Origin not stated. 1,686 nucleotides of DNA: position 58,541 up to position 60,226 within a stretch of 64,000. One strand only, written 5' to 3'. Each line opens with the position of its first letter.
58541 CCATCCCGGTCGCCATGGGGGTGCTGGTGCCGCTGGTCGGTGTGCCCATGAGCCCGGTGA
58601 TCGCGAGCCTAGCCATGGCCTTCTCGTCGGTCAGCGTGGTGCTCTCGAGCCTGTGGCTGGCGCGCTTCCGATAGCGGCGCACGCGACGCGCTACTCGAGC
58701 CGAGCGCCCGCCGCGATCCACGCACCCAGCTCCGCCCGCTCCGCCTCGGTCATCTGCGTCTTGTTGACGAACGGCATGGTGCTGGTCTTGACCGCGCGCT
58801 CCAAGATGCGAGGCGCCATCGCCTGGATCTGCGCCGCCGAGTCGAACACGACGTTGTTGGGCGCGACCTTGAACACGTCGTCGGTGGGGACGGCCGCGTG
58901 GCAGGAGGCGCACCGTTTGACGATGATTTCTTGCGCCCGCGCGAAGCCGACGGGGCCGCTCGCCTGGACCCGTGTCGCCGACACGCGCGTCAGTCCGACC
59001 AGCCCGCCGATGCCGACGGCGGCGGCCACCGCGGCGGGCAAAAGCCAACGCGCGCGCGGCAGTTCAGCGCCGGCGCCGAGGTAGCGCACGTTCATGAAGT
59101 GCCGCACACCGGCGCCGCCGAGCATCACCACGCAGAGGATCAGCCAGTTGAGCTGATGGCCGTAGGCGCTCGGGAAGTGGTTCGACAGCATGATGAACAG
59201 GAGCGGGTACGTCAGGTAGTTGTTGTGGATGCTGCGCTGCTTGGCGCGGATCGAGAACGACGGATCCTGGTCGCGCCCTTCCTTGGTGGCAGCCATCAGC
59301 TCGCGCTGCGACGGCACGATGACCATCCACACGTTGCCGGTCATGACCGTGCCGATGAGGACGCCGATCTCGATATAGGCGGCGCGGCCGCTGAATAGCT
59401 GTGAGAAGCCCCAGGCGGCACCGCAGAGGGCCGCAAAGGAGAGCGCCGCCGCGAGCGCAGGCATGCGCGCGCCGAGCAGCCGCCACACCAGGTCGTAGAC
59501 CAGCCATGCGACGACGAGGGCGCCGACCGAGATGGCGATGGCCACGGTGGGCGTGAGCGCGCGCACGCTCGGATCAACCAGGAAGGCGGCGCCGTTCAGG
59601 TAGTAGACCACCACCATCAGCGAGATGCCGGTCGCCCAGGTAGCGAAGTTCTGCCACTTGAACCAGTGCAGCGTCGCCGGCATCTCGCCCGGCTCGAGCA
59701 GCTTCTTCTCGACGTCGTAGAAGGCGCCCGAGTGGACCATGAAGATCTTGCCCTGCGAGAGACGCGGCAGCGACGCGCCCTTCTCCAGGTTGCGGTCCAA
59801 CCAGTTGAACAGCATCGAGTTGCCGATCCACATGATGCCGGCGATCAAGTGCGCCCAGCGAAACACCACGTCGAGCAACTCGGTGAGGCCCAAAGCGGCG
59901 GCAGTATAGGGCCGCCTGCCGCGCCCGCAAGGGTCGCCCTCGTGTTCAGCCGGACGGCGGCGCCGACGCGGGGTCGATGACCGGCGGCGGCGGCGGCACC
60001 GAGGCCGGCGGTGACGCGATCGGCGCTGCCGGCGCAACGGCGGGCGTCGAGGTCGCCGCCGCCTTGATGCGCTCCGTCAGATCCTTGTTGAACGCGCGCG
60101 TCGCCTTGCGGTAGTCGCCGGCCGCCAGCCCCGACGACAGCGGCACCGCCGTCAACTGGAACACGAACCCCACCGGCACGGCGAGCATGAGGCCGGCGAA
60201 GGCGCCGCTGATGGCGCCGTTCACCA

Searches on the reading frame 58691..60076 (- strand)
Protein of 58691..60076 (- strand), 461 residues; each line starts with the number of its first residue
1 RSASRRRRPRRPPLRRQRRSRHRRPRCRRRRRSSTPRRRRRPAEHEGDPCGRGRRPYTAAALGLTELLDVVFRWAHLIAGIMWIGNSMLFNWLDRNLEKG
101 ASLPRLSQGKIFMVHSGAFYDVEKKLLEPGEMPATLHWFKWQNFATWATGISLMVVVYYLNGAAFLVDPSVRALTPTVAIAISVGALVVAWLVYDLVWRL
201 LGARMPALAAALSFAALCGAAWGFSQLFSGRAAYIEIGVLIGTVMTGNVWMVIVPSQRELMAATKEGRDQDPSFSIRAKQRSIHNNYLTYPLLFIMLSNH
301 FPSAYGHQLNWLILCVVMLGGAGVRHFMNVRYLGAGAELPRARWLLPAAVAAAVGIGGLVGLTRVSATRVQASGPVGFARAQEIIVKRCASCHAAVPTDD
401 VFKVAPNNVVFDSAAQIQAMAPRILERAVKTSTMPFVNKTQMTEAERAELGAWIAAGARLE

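Call 67: search_protein_families(library=pfam, proteins=[window:58691-60076:-], max_evalue=0.0001)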
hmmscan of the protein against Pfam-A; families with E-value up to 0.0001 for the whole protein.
window:58691-60076:- (461 aa): 1 family
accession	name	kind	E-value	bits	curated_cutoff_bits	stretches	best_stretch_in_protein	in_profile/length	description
PF06181.16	Urate_ox_N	-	3.5e-104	348.8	26.9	1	65-337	4-276/295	Urate oxidase N-terminal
